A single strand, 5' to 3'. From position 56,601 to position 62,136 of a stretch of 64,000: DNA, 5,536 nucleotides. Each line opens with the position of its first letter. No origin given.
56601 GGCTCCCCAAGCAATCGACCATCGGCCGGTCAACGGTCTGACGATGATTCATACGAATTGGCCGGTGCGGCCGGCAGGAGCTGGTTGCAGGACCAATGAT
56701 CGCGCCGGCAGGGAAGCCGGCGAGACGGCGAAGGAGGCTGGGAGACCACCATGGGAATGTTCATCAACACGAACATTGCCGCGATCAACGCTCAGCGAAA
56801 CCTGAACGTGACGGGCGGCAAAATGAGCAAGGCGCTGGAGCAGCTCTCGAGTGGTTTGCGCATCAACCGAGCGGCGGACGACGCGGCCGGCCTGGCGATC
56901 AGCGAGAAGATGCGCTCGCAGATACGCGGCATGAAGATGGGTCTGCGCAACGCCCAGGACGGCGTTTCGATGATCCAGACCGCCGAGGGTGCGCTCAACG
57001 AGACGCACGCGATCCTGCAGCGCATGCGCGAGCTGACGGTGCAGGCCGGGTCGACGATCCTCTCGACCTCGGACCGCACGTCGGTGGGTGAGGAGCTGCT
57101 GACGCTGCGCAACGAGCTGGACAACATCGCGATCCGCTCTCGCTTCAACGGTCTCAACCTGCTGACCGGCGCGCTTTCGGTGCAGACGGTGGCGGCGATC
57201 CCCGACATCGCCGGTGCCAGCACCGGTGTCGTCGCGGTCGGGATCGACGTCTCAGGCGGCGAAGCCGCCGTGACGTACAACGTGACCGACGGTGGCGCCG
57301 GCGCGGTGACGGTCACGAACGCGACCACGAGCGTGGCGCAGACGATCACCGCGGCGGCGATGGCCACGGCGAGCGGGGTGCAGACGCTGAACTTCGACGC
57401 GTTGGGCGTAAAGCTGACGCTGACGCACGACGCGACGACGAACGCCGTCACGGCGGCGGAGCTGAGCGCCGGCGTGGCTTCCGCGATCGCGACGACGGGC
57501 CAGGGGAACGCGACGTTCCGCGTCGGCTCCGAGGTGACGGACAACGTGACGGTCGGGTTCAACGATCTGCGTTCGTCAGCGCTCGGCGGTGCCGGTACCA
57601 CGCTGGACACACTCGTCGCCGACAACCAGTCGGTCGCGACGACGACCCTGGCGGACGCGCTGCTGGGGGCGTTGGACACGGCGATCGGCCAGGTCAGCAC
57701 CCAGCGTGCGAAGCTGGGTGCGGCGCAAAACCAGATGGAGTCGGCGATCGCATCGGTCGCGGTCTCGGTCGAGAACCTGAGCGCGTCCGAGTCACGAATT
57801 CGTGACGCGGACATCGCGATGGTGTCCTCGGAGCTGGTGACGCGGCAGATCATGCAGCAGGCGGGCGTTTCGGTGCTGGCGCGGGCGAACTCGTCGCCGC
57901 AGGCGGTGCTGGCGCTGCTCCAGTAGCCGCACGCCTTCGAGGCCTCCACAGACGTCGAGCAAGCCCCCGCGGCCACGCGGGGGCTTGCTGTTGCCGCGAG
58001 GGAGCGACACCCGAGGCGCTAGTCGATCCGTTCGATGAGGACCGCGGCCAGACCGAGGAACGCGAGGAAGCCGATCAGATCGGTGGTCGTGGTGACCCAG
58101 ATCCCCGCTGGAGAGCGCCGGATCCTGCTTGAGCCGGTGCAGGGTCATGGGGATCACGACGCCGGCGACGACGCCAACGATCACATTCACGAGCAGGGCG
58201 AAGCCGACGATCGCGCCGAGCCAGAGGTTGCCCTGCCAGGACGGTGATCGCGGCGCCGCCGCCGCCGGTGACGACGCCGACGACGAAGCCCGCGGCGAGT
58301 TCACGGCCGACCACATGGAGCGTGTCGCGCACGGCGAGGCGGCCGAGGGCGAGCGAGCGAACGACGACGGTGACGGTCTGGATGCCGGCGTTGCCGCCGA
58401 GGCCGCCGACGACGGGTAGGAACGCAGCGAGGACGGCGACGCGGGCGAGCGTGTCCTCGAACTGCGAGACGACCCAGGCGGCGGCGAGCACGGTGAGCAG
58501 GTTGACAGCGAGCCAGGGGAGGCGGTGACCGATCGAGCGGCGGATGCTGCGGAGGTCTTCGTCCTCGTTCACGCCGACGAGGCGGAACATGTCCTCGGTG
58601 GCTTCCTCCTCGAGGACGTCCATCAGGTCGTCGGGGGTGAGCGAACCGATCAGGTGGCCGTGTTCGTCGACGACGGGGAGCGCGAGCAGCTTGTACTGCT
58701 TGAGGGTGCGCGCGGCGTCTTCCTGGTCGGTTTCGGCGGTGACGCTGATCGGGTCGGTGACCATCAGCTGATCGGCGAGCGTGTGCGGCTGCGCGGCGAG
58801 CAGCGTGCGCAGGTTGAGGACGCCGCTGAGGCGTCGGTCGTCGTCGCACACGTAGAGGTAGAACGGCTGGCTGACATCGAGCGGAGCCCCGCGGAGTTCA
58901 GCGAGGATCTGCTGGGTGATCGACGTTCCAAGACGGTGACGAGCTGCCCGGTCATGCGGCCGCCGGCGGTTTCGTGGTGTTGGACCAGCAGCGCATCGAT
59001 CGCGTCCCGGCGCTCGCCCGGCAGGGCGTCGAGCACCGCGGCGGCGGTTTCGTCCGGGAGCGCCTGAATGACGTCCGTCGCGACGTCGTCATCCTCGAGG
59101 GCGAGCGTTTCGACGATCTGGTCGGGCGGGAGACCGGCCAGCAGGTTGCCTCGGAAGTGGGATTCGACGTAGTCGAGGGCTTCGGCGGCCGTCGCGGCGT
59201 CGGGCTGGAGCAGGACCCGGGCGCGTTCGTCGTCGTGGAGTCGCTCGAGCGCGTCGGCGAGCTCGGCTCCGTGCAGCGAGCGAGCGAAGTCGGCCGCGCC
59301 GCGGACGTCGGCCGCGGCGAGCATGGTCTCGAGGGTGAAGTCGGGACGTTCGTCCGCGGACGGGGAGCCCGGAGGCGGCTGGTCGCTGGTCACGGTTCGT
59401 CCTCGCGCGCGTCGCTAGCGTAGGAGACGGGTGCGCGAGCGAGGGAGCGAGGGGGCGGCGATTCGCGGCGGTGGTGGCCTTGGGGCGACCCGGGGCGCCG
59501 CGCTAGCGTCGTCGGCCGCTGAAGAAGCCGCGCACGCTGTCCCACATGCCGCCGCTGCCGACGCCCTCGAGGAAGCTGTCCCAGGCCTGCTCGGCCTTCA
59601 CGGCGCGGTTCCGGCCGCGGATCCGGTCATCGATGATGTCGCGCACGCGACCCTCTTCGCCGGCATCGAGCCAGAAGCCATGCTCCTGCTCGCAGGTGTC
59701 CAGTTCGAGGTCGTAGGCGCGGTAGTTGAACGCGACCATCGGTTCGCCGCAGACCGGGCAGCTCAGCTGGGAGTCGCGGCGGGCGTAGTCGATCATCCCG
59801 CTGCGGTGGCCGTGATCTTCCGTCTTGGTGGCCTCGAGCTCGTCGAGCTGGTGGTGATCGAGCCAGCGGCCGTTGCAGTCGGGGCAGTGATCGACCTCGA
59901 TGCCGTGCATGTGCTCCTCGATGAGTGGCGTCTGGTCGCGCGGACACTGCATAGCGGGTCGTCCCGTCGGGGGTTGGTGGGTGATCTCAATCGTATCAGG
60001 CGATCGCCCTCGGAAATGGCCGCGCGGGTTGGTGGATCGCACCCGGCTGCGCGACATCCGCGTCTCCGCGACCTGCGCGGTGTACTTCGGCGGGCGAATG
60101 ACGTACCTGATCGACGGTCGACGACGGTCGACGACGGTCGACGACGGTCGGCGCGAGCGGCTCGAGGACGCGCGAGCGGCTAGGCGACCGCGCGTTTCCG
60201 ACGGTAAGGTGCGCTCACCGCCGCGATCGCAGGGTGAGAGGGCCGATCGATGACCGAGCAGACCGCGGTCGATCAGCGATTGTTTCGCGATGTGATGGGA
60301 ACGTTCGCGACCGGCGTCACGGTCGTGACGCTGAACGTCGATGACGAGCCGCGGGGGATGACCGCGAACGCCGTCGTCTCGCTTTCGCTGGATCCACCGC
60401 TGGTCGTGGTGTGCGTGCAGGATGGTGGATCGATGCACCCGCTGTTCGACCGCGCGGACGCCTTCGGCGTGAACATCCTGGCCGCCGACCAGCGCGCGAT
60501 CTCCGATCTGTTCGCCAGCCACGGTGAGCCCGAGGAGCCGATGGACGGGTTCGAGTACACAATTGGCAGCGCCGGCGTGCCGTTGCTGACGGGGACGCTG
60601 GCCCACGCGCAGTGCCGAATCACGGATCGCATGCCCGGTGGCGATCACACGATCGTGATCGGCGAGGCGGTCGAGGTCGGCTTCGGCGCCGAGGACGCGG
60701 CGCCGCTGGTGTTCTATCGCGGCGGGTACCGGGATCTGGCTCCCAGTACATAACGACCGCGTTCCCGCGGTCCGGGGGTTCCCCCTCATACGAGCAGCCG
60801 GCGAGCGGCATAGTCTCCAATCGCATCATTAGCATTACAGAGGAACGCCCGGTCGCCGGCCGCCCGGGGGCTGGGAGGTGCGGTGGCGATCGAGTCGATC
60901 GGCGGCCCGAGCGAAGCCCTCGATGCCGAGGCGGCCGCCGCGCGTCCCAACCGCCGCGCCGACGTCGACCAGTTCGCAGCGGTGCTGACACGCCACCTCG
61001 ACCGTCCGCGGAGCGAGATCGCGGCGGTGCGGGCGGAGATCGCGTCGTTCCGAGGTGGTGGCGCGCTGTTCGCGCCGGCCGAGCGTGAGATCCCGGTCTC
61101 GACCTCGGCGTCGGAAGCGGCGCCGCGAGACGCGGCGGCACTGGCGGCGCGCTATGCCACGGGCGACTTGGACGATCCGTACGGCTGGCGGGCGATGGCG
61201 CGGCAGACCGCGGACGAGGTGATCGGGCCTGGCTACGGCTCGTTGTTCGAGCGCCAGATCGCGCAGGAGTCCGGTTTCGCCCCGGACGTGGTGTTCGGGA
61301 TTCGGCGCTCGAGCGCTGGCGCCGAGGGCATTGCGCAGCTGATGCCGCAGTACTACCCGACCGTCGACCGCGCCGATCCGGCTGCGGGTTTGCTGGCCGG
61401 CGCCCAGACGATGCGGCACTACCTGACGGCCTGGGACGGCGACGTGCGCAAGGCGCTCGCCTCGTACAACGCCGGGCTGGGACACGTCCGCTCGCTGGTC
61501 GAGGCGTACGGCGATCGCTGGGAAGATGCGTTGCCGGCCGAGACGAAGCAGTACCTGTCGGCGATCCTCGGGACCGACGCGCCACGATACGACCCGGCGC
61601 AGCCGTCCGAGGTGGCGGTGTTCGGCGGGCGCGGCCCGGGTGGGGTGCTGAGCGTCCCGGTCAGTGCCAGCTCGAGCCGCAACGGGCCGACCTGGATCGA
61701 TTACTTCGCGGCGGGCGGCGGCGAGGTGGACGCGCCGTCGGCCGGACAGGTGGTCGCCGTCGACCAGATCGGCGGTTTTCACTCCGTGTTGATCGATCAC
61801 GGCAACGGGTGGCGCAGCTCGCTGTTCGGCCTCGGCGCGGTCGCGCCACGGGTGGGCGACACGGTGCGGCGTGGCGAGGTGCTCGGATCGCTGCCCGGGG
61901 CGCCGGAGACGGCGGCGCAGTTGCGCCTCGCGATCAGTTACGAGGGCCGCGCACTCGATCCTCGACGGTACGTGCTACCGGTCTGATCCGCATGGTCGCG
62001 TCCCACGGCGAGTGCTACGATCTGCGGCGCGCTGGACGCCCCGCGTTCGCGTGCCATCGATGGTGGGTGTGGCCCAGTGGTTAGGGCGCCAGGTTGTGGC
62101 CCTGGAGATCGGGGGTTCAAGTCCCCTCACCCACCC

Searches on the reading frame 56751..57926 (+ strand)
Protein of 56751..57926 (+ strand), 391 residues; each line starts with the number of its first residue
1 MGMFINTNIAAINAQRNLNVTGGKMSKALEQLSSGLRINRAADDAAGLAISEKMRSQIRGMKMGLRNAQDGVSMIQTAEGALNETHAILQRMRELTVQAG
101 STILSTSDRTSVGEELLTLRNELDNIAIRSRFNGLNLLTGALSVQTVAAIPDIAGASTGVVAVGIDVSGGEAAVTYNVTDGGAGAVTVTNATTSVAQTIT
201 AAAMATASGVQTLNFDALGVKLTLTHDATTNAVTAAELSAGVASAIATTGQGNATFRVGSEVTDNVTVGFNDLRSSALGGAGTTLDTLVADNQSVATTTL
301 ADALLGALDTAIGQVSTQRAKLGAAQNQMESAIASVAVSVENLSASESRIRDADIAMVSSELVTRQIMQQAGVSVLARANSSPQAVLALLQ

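Call 18: search_protein_families(library=pfam, proteins=[window:56751-57926:+], max_evalue=0.00001)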
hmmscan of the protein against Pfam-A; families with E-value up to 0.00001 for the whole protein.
window:56751-57926:+ (391 aa): 2 families
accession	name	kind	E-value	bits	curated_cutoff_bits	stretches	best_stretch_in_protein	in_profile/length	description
PF00669.25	Flagellin_N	-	1.8e-42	145.1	26.6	1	5-140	1-136/139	Bacterial flagellin N-terminal helical region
PF00700.27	Flagellin_C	-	3.8e-23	82.1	23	1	306-390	2-86/86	Bacterial flagellin C-terminal helical region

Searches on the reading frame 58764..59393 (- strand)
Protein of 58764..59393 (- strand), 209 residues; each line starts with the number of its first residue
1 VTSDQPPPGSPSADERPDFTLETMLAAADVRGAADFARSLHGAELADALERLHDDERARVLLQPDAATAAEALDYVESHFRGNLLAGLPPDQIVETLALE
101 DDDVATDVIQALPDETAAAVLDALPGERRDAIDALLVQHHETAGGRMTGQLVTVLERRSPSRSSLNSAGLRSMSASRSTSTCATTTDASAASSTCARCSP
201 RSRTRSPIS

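Call 70: search_protein_families(library=pfam, proteins=[window:58764-59393:-], max_evalue=0.00001)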
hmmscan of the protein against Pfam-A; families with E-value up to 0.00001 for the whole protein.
window:58764-59393:- (209 aa): 1 family
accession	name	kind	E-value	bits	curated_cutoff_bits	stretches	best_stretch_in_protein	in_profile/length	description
PF03448.22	MgtE_N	-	1.1e-16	61.6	25.9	1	40-136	1-97/102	MgtE intracellular N domain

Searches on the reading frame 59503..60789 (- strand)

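Call 18: search_protein_families(library=pfam, proteins=[window:59503-60789:-], max_evalue=0.00001)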
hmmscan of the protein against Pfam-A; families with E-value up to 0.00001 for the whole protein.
window:59503-60789:- (428 aa): 1 family
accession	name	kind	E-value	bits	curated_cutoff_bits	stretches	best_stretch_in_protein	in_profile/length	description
PF13453.11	Zn_ribbon_TFIIB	-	8.2e-18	64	22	1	281-318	1-38/41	Transcription factor zinc-finger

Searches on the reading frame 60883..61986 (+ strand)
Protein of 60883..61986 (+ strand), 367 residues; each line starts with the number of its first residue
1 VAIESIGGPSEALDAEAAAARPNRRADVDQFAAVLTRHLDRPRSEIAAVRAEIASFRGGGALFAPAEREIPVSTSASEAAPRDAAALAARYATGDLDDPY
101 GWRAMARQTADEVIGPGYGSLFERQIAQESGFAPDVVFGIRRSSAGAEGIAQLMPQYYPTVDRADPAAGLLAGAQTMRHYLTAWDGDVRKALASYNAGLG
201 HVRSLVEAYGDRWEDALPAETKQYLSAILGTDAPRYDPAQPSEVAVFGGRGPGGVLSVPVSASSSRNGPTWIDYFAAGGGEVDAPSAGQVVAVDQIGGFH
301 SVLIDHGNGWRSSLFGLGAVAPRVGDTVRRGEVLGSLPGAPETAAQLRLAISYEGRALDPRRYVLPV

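Call 70: search_protein_families(library=pfam, proteins=[window:60883-61986:+], max_evalue=0.00001)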
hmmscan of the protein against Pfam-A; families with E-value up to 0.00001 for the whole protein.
window:60883-61986:+ (367 aa): 2 families
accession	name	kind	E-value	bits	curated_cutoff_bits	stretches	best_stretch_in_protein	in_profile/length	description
PF01464.25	SLT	-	4e-11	42.9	21.3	1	126-210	21-109/117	Transglycosylase SLT domain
PF01551.29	Peptidase_M23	-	6.8e-10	39.5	28.7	1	272-360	6-96/96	Peptidase family M23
